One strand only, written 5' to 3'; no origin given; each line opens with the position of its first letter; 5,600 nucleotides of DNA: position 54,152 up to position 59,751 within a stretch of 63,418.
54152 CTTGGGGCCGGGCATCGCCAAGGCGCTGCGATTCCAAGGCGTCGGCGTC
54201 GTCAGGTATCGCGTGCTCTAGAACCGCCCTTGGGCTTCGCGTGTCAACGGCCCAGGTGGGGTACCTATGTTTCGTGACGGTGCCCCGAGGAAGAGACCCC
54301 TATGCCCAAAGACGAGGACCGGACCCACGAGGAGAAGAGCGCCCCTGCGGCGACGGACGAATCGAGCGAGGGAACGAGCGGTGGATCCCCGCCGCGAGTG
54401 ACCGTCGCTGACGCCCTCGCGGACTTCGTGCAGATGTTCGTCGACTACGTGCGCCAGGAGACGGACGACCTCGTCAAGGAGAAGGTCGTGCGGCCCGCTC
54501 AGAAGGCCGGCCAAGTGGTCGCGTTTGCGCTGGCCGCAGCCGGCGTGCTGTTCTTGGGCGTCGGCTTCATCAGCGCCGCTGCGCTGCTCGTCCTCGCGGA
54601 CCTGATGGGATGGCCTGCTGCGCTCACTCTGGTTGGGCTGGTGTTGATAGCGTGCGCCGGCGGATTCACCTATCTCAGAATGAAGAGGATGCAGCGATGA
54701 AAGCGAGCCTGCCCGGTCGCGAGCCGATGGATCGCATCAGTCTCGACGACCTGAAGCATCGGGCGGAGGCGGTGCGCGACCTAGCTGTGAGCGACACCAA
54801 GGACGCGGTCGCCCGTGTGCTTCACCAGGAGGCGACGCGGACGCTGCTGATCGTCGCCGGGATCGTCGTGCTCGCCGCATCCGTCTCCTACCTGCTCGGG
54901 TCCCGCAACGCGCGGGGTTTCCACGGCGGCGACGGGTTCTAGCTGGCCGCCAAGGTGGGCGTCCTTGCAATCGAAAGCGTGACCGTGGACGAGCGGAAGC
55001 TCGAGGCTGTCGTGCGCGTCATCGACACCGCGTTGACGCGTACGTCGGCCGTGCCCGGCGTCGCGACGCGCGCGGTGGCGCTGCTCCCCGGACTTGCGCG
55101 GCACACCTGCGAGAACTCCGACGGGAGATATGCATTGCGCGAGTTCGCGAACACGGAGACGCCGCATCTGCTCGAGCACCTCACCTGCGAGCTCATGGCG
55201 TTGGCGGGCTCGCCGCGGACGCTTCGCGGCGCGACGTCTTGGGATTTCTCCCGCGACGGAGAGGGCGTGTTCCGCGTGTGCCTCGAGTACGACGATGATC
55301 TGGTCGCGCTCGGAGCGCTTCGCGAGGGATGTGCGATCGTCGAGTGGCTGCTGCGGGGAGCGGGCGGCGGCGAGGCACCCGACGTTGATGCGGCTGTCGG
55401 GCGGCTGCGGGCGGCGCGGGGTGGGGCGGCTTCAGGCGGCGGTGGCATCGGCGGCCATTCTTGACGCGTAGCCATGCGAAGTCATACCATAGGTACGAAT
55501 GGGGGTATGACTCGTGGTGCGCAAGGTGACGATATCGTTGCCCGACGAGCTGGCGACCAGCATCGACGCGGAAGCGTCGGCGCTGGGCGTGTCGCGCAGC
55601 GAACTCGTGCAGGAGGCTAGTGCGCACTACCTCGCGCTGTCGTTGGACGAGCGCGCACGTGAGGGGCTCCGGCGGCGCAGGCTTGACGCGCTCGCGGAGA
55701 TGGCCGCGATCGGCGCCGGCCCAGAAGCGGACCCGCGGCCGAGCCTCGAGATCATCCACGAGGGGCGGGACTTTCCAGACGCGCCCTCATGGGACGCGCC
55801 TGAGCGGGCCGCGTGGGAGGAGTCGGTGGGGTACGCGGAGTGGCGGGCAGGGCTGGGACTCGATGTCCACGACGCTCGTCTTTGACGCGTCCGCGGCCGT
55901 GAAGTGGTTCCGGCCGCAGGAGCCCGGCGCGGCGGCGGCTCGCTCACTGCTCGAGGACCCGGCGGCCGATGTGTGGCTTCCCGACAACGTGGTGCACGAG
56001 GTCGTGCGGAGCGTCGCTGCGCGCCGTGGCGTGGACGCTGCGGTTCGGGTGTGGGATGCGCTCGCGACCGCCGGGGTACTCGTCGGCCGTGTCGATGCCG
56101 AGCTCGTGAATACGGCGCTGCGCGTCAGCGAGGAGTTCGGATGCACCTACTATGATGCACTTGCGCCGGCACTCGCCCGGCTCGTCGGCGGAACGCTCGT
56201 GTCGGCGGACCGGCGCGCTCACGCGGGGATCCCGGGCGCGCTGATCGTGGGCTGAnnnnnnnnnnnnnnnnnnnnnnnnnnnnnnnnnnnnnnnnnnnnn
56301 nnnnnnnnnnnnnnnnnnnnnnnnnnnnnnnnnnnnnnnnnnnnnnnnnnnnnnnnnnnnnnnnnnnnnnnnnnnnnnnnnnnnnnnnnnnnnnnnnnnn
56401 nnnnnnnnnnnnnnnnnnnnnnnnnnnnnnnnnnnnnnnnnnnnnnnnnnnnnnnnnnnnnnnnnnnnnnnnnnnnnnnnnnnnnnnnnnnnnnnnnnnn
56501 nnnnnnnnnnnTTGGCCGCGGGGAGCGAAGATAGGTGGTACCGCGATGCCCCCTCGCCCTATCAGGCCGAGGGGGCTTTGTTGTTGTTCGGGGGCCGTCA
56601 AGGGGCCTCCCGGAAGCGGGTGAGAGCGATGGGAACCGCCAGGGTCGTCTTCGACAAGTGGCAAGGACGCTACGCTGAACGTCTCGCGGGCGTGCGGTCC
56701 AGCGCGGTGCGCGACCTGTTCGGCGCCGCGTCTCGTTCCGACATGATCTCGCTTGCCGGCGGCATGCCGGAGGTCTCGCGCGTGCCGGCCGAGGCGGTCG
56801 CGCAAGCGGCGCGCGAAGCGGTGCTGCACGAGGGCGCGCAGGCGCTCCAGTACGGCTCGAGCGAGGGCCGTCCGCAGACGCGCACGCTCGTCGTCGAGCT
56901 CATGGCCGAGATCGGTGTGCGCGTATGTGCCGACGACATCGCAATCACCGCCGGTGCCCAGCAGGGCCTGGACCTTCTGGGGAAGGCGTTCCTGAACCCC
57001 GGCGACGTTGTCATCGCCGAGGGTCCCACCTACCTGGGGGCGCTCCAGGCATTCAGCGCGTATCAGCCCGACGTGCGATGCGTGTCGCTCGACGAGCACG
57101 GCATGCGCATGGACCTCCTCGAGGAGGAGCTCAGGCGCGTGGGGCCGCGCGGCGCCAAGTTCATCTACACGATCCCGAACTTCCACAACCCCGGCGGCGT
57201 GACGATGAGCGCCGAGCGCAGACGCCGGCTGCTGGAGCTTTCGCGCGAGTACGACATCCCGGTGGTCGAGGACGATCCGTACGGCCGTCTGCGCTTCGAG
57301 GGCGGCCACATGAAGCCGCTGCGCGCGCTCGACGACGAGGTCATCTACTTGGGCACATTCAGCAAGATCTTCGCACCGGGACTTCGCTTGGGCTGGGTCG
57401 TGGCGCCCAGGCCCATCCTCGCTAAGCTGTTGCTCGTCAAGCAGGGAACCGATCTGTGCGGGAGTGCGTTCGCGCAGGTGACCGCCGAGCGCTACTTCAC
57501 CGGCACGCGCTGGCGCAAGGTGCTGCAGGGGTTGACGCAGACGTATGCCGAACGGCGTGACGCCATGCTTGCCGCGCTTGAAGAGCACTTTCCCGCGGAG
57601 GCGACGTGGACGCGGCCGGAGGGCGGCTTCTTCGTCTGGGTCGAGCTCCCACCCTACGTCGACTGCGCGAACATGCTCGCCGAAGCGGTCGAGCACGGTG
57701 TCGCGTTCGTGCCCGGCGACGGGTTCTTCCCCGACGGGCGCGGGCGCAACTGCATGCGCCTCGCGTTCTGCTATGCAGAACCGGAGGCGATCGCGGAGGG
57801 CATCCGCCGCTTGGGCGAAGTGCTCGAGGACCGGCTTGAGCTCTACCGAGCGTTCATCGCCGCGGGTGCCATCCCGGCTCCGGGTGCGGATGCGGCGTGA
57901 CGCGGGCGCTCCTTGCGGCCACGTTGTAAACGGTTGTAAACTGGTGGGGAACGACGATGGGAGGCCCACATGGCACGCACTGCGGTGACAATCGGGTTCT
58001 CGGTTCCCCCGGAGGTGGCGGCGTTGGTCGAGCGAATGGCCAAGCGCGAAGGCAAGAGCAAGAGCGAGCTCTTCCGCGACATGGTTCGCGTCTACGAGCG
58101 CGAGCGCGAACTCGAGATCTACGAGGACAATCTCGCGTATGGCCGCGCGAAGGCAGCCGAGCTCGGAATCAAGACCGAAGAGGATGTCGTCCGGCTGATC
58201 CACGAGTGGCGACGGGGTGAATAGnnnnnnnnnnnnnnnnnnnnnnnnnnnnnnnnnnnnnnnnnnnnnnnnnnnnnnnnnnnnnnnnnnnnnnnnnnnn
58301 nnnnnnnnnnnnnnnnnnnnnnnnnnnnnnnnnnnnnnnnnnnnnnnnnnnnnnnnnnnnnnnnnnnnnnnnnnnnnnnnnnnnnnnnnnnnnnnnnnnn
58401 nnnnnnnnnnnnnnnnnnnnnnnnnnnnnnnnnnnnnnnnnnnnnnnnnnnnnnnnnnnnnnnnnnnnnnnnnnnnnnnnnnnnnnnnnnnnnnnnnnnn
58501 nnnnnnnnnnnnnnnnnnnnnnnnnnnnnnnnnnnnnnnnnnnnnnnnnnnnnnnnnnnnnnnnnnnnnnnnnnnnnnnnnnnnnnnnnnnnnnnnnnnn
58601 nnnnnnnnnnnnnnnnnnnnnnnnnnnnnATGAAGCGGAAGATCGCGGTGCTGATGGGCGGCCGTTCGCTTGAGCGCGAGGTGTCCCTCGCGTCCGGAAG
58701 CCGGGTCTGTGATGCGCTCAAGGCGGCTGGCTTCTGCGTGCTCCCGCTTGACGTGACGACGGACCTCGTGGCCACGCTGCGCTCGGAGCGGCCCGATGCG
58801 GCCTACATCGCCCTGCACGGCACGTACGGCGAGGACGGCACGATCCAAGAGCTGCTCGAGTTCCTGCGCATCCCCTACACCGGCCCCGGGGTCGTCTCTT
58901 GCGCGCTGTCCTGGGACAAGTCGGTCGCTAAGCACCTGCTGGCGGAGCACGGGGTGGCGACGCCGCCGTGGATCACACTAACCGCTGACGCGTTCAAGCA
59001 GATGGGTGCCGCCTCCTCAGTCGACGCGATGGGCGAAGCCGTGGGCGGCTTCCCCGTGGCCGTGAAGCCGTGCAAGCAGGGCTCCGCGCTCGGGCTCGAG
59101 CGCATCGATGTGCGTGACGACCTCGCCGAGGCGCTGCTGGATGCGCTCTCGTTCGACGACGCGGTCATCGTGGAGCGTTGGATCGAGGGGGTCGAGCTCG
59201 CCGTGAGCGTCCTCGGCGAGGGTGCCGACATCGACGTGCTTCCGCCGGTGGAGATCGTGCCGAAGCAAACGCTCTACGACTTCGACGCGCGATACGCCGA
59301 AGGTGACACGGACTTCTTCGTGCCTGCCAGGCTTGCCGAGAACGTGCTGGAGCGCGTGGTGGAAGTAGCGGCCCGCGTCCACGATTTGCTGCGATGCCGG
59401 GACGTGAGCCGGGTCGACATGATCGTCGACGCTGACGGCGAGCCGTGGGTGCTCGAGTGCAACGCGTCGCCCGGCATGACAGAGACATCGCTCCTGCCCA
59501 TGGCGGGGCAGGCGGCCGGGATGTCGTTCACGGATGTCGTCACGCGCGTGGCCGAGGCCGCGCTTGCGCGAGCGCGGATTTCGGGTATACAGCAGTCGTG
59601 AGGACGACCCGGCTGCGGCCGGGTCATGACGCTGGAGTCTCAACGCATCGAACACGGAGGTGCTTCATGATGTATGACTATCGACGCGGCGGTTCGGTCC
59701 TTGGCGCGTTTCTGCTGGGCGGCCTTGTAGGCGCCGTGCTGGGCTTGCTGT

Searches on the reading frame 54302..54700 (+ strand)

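Call 86: search_protein_families(library=pfam, proteins=[window:54302-54700:+], max_evalue=0.0001)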
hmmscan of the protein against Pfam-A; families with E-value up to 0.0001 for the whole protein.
window:54302-54700:+ (132 aa): 1 family
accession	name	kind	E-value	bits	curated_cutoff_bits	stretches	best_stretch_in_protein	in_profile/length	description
PF07332.16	Phage_holin_3_6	-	3.5e-10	40.4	28.4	1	37-132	2-96/116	Putative Actinobacterial Holin-X, holin superfamily III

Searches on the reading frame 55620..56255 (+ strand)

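Call 86: search_protein_families(library=pfam, proteins=[window:55620-56255:+], max_evalue=0.0001)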
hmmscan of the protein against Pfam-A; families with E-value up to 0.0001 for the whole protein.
window:55620-56255:+ (211 aa): 1 family
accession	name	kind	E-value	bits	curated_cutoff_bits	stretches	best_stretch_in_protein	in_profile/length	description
PF01850.27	PIN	-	5.3e-13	50.1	23.6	1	87-200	2-114/120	PIN domain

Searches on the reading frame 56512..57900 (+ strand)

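Call 86: search_protein_families(library=pfam, proteins=[window:56512-57900:+], max_evalue=0.0001)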
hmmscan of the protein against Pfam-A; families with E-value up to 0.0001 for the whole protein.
window:56512-57900:+ (462 aa): 2 families
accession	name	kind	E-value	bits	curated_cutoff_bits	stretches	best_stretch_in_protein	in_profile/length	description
PF00155.27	Aminotran_1_2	-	4.7e-34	118.6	19.7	1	77-418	2-345/361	Aminotransferase class I and II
PF12897.13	Asp_aminotransf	-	1.2e-08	34.6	27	1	188-418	148-389/421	Aspartate amino-transferase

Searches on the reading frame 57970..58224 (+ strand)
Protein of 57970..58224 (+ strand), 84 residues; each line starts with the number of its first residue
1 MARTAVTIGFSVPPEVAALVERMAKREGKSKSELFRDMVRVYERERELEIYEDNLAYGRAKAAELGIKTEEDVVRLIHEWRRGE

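Call 86: search_protein_families(library=pfam, proteins=[window:57970-58224:+], max_evalue=0.0001)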
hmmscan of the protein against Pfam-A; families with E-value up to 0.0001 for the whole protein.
window:57970-58224:+ (84 aa): 1 family
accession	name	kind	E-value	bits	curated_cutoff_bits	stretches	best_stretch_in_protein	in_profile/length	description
PF01402.27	RHH_1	-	3.8e-09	36.6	20.5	1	8-42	2-36/39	Ribbon-helix-helix protein, copG family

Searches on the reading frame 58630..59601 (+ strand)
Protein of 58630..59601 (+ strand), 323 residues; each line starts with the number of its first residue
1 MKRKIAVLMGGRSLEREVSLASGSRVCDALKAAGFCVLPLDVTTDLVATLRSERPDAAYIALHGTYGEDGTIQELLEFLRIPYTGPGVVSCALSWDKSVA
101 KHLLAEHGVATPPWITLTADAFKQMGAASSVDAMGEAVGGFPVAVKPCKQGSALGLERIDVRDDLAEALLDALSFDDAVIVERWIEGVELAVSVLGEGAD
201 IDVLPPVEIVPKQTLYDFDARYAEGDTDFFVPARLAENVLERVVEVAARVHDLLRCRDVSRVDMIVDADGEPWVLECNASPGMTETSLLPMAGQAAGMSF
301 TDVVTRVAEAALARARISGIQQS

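Call 86: search_protein_families(library=pfam, proteins=[window:58630-59601:+], max_evalue=0.0001)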
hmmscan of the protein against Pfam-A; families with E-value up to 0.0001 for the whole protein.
window:58630-59601:+ (323 aa): 5 families
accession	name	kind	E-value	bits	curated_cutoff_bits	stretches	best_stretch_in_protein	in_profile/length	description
PF07478.18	Dala_Dala_lig_C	-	1.3e-53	182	24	1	103-307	1-202/204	D-ala D-ala ligase C-terminus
PF01820.27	Dala_Dala_lig_N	-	2.1e-21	77.1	34.6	2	53-86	88-121/121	D-ala D-ala ligase N-terminus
PF13535.11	ATP-grasp_4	-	2.5e-05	24.4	27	0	141-279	3-150/160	ATP-grasp domain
PF03133.20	TTL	-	3.7e-05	23.5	20.1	1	243-287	221-265/292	Tubulin-tyrosine ligase family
PF02655.19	ATP-grasp_3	-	7.6e-05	23.3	23.2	0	172-279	63-155/160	ATP-grasp domain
